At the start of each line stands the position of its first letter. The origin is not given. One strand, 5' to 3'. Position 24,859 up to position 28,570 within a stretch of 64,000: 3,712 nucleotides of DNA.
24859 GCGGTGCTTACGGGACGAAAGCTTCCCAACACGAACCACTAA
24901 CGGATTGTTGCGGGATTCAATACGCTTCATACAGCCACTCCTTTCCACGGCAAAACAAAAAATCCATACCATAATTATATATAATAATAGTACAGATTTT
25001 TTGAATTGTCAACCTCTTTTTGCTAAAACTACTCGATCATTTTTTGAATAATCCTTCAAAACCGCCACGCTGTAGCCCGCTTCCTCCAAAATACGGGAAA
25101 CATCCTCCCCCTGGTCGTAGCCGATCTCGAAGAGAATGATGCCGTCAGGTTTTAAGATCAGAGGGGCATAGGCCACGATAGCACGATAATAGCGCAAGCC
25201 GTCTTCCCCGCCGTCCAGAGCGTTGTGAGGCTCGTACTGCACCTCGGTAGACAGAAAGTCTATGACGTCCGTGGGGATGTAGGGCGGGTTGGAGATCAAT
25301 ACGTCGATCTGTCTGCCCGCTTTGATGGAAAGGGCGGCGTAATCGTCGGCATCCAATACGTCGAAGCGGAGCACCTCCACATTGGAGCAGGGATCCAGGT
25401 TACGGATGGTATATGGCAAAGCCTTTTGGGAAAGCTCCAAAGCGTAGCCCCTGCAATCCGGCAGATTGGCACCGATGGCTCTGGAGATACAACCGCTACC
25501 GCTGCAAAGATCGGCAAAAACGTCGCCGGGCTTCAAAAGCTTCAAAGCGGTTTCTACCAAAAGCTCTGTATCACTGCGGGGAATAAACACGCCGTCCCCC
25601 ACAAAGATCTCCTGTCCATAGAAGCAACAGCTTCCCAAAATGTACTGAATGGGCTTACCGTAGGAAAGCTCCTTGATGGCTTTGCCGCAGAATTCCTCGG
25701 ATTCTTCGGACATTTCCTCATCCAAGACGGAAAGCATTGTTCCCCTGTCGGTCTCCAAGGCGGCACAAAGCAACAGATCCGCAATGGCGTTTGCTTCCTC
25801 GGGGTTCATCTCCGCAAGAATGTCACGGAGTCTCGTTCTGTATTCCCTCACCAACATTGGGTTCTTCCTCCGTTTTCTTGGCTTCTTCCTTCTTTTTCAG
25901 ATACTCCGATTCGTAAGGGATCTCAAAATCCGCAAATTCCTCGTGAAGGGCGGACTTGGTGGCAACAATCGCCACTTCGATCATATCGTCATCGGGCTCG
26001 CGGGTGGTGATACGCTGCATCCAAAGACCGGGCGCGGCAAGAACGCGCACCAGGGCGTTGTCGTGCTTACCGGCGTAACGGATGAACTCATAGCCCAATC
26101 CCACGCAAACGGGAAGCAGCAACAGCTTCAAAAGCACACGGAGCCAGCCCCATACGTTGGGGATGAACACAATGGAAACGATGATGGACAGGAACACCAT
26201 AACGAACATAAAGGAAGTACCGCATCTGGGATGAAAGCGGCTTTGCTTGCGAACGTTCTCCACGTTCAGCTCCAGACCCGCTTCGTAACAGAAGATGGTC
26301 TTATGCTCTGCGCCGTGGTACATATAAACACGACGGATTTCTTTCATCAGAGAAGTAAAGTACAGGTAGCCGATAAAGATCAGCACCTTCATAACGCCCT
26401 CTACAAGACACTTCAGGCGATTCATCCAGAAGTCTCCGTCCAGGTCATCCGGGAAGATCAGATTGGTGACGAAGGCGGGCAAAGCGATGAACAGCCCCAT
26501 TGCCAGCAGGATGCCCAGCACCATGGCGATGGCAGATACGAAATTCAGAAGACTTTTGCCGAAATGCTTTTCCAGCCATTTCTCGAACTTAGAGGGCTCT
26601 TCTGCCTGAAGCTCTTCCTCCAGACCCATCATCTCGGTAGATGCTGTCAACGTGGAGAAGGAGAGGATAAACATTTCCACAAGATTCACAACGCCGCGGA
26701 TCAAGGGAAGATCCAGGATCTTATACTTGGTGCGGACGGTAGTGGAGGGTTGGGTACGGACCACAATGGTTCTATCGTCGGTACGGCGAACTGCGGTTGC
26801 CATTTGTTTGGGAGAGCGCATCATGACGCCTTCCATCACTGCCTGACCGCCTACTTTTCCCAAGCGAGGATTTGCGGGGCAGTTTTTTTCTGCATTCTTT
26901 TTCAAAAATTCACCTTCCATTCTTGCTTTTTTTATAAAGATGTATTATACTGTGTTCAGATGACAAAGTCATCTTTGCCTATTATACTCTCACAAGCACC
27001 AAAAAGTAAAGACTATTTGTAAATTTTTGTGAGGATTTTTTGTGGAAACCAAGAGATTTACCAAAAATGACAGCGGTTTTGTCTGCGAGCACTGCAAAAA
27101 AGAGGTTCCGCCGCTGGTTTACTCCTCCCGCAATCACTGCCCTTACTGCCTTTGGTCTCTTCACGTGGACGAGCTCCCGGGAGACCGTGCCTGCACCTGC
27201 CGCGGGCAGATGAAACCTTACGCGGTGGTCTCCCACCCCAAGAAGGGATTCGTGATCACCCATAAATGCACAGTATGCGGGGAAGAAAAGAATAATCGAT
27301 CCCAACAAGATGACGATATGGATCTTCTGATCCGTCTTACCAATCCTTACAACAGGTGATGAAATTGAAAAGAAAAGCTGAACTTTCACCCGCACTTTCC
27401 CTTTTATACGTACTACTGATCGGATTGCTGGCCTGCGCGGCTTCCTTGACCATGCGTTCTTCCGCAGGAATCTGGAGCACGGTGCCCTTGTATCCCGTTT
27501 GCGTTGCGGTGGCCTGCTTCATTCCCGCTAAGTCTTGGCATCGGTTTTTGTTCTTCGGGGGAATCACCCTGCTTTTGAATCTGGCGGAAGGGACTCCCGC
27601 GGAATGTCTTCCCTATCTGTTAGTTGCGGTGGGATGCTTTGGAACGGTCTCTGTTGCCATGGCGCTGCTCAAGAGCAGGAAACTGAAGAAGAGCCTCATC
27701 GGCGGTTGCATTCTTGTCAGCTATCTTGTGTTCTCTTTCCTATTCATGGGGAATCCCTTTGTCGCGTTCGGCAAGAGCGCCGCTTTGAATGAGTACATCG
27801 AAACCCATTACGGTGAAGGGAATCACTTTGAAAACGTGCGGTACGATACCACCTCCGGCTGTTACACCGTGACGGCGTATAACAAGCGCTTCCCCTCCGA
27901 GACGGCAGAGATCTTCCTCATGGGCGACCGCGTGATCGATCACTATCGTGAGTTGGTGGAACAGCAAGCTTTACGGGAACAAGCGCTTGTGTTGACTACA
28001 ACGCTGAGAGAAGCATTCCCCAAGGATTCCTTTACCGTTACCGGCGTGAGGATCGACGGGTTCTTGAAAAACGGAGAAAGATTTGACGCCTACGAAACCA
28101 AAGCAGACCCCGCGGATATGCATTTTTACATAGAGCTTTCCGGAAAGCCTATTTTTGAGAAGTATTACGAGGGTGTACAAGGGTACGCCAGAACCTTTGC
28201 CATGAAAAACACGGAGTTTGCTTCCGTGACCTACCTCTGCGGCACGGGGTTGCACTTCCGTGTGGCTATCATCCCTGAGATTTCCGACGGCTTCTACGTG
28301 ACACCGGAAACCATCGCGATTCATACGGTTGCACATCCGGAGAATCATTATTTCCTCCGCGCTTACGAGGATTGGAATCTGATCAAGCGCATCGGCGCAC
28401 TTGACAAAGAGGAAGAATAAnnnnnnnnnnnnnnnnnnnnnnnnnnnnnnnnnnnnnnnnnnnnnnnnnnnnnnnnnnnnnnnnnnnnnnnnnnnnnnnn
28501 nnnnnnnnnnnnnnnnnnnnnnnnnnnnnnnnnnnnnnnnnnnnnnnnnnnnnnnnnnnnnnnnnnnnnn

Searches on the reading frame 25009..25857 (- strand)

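Call 8: search_protein_families(library=pfam, proteins=[window:25009-25857:-], max_evalue=0.001)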
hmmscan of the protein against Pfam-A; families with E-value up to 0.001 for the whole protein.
window:25009-25857:- (282 aa): 3 families
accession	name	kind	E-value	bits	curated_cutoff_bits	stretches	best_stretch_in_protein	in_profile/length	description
PF17827.6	PrmC_N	-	9.3e-13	49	23.4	1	8-75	4-71/71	PrmC N-terminal domain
PF01728.25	FtsJ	-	9.1e-05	22.9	24.1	1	104-257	15-149/181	FtsJ-like methyltransferase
PF05175.20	MTS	-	0.00015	21.9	23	1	97-193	20-108/170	Methyltransferase small domain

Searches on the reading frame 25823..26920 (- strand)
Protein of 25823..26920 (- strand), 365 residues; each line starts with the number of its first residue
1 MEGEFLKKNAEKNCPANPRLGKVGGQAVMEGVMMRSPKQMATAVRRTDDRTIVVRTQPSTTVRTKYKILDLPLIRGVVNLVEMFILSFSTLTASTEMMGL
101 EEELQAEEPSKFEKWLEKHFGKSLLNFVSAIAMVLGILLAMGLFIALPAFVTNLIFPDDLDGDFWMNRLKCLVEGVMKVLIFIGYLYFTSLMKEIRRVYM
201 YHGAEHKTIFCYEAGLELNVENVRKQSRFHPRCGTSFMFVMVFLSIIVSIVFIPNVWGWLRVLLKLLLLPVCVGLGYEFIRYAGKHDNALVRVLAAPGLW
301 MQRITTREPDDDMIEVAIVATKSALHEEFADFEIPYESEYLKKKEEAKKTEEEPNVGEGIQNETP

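Call 8: search_protein_families(library=pfam, proteins=[window:25823-26920:-], max_evalue=0.001)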
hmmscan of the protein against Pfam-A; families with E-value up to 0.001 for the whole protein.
window:25823-26920:- (365 aa): 1 family
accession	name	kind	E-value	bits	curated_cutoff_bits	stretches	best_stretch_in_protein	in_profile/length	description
PF07136.16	DUF1385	-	2.1e-87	292.6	22.1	1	71-326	1-226/227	Protein of unknown function (DUF1385)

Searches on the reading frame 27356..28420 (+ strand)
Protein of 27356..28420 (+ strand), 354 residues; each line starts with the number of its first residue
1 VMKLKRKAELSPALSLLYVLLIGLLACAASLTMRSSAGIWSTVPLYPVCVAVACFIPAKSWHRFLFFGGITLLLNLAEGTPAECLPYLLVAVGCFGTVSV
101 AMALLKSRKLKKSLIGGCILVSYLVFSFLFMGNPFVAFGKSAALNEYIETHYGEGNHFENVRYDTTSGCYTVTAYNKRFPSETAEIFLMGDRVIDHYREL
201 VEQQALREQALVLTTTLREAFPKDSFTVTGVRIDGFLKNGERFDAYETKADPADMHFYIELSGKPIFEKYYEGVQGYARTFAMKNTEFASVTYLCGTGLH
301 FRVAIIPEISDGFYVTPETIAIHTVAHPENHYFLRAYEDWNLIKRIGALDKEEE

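Call 71: search_protein_families(library=pfam, proteins=[window:27356-28420:+], max_evalue=0.001)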
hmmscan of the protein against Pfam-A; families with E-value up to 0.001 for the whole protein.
window:27356-28420:+ (354 aa): 1 family
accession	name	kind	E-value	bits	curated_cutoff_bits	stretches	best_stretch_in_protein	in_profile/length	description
PF25425.1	YfjL_N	-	0.00012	22.8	27.8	1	110-174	4-69/97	YfjL-like, N-terminal domain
